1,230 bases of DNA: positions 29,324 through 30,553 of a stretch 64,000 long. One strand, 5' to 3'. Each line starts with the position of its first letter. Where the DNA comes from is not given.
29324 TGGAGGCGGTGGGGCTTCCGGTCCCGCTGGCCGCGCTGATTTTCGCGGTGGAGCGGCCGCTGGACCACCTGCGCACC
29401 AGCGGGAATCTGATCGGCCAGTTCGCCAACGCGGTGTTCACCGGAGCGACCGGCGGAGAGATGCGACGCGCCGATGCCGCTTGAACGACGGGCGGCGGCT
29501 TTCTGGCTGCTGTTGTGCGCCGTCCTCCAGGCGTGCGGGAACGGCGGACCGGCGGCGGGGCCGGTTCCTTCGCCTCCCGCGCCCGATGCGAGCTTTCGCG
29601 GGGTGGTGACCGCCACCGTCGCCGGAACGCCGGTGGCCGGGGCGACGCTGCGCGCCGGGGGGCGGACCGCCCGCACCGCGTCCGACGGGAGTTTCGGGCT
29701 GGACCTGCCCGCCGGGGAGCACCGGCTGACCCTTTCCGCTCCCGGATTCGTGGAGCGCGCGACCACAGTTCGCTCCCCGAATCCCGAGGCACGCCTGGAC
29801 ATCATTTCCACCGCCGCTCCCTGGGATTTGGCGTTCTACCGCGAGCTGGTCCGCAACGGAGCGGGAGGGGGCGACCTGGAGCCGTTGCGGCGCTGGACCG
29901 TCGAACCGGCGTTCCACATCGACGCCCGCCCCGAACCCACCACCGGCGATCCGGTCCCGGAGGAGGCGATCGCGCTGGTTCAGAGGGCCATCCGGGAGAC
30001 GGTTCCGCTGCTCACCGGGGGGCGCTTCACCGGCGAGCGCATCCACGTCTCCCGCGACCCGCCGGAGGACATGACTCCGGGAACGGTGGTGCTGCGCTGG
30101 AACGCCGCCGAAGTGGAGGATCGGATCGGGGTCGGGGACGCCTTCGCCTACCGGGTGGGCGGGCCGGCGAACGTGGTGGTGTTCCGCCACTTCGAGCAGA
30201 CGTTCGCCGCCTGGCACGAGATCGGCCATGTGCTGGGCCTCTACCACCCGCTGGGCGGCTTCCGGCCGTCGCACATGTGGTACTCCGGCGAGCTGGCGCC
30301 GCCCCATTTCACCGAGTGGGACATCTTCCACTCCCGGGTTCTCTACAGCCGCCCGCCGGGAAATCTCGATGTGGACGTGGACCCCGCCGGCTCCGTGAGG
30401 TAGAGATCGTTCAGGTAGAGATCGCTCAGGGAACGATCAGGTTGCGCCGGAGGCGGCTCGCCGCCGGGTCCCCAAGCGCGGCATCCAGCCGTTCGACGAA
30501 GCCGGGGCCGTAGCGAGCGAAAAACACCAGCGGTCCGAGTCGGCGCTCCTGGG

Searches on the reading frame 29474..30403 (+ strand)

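Call 46: search_protein_families(library=pfam, proteins=[window:29474-30403:+], max_evalue=0.0001)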
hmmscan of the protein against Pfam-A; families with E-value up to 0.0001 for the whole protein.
window:29474-30403:+ (309 aa): 2 families
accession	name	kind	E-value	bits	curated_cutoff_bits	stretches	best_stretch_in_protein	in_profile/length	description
PF13620.12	CarboxypepD_reg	-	4.4e-10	40.2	32.3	1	41-101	2-71/82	Carboxypeptidase regulatory-like domain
PF13715.12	CarbopepD_reg_2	-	2.9e-05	24.5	32.2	1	42-105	2-68/88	CarboxypepD_reg-like domain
